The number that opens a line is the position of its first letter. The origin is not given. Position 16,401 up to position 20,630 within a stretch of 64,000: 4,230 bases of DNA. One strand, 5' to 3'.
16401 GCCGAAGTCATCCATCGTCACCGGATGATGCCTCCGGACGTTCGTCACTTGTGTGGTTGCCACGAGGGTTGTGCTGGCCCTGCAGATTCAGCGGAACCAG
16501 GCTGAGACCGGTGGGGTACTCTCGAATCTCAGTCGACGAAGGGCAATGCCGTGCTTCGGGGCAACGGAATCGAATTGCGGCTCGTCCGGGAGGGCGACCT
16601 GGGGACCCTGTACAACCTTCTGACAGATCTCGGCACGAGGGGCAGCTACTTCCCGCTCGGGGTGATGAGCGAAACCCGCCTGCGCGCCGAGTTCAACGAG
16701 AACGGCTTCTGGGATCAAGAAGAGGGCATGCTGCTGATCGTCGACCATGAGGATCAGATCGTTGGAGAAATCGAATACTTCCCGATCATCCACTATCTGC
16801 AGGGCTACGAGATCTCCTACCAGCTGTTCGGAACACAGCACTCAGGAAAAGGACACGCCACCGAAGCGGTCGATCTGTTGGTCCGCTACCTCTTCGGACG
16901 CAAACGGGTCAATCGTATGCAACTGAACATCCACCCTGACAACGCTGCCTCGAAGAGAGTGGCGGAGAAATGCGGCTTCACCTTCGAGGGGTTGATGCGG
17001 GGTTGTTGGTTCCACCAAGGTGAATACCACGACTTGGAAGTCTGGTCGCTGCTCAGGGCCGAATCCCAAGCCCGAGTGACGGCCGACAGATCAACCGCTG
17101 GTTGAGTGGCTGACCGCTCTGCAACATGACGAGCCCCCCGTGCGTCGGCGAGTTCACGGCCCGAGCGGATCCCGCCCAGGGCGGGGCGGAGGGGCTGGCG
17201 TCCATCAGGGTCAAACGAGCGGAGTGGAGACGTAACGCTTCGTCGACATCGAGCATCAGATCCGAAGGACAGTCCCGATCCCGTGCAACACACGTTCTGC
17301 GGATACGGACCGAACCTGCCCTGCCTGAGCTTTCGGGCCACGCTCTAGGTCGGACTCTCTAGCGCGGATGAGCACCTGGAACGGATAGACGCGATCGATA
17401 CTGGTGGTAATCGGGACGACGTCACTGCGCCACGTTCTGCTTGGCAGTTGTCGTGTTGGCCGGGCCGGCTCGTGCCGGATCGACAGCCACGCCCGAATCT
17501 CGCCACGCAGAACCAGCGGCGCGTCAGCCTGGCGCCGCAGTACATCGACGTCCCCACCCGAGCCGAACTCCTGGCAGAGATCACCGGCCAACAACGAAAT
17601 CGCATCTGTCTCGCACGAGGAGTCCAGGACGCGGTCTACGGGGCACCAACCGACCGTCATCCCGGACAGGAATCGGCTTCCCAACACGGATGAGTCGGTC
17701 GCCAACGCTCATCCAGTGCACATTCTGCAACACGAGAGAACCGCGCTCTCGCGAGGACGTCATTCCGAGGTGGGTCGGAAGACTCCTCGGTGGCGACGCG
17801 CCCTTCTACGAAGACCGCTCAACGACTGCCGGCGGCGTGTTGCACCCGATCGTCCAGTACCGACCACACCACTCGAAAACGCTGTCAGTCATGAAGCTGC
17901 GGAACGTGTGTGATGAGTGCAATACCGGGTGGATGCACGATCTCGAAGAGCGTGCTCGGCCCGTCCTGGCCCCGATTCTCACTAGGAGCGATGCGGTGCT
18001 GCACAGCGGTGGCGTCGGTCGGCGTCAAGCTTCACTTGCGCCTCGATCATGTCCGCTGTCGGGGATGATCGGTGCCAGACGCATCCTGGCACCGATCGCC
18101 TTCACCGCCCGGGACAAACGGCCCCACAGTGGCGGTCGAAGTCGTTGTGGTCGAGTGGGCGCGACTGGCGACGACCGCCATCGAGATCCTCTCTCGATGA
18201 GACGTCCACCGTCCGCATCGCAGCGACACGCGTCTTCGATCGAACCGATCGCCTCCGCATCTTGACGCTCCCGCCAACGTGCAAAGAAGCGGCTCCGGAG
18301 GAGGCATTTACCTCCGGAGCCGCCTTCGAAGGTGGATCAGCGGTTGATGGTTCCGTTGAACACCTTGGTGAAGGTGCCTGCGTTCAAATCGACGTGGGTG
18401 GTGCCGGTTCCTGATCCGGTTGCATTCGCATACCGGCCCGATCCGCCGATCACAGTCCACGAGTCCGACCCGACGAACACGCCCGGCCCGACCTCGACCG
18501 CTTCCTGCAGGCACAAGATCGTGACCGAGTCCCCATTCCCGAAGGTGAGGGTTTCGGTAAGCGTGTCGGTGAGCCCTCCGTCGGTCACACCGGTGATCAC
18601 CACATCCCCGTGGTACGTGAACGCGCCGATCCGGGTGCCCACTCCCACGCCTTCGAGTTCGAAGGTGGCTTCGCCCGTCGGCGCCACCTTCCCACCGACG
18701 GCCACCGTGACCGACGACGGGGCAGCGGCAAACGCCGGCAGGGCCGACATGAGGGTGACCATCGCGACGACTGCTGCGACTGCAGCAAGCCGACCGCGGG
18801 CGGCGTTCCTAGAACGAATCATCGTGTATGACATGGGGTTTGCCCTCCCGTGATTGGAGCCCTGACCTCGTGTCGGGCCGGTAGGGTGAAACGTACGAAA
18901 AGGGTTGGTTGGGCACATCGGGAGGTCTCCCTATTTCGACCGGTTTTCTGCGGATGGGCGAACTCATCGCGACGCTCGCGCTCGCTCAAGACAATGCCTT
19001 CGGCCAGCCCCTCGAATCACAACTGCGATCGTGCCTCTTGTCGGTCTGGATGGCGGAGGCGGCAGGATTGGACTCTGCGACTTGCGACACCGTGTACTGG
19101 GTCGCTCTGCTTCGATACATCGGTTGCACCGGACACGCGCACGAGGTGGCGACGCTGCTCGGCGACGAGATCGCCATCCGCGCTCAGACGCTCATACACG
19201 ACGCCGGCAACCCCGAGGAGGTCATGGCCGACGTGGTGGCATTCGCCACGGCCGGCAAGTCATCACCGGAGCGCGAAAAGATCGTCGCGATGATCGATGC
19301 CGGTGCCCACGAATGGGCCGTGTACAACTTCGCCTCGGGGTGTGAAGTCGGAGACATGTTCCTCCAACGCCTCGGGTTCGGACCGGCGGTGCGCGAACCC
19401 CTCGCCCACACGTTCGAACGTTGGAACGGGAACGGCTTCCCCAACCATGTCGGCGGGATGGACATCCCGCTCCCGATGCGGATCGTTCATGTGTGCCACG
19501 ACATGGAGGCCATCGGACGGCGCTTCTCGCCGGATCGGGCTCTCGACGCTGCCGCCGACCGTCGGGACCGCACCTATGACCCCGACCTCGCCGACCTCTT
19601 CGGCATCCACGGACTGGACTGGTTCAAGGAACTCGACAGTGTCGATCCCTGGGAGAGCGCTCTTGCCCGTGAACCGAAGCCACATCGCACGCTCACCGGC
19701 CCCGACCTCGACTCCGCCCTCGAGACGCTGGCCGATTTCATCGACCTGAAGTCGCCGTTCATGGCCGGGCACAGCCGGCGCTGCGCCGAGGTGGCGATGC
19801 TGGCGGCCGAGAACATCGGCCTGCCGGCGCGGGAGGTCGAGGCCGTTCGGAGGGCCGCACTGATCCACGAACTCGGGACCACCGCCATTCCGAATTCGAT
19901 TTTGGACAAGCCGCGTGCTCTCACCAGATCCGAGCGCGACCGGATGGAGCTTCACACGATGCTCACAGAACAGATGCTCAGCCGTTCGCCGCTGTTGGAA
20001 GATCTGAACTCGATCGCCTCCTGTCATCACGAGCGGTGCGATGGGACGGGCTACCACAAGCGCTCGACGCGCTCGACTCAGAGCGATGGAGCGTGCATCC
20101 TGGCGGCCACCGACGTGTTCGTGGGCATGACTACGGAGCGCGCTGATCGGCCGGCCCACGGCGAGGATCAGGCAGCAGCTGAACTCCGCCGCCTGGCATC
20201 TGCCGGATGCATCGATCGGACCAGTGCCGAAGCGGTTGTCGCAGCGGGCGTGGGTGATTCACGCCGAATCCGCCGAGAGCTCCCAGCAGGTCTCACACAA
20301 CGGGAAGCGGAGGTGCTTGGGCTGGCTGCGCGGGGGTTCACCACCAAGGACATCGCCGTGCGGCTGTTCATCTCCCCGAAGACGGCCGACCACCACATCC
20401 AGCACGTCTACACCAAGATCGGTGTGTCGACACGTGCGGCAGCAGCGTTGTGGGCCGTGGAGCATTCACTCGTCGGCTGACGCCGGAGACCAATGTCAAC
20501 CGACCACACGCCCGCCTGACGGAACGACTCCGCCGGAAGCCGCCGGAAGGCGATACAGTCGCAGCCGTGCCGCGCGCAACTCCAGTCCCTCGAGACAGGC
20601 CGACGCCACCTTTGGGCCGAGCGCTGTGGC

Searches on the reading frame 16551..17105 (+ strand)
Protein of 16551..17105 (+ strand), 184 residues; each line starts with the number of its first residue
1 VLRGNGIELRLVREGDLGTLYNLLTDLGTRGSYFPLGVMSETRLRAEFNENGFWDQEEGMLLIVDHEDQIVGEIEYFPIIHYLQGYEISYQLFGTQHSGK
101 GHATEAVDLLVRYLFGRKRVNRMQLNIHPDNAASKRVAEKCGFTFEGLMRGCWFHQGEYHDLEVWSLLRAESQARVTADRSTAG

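Call 14: search_protein_families(library=pfam, max_evalue=0.01, proteins=[window:16551-17105:+])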
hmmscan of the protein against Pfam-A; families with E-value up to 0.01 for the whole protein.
window:16551-17105:+ (184 aa): 4 families
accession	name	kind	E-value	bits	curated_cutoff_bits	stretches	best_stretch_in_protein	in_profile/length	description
PF13302.13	Acetyltransf_3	-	5e-20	73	25.4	1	8-144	3-138/138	Acetyltransferase (GNAT) domain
PF00583.31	Acetyltransf_1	-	3.3e-10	40.7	20.7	1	45-143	18-116/116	Acetyltransferase (GNAT) family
PF13420.13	Acetyltransf_4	-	1.3e-08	35.4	24.3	1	56-161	46-152/155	Acetyltransferase (GNAT) domain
PF13523.12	Acetyltransf_8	-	5.1e-05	23.4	27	1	95-147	89-141/145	Acetyltransferase (GNAT) domain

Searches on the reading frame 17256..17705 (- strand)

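Call 14: search_protein_families(library=pfam, max_evalue=0.01, proteins=[window:17256-17705:-])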
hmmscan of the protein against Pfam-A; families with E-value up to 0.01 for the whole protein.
window:17256-17705:- (149 aa): 1 family
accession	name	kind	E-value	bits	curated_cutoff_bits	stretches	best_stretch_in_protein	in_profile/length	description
PF02452.23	PemK_toxin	-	0.00052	20.6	23.1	1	96-146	40-93/109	PemK-like, MazF-like toxin of type II toxin-antitoxin system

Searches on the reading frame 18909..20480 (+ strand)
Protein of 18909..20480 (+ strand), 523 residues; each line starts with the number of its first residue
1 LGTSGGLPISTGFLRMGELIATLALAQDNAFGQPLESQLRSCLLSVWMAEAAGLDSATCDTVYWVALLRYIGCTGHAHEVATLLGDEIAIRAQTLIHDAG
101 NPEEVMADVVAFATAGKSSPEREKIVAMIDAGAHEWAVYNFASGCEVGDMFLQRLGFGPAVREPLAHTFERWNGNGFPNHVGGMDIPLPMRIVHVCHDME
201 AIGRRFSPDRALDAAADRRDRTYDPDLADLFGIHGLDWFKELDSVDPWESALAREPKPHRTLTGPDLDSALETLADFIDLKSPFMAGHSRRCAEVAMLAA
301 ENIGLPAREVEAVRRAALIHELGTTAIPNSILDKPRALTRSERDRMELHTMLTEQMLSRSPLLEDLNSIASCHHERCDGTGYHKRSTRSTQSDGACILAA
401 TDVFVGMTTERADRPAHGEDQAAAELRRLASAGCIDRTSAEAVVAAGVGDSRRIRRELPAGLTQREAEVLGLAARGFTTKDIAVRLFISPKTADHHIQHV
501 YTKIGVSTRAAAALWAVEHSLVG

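Call 14: search_protein_families(library=pfam, max_evalue=0.01, proteins=[window:18909-20480:+])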
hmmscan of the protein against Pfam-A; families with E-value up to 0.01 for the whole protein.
window:18909-20480:+ (523 aa): 5 families
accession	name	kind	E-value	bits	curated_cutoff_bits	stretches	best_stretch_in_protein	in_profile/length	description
PF13487.12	HD_5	-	7.8e-36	123.8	27.2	2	273-436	2-167/170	HD domain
PF00196.25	GerE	-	1.4e-15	57.1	23.5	1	462-516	3-57/57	Bacterial regulatory proteins, luxR family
PF01966.28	HD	-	8.8e-14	52.2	22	1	286-404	2-113/116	HD domain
PF13384.12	HTH_23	-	0.00053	20.2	24.6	1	464-497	5-38/50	Homeodomain-like domain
PF08668.18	HDOD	-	0.006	16.5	22.9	0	286-356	96-164/196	HDOD domain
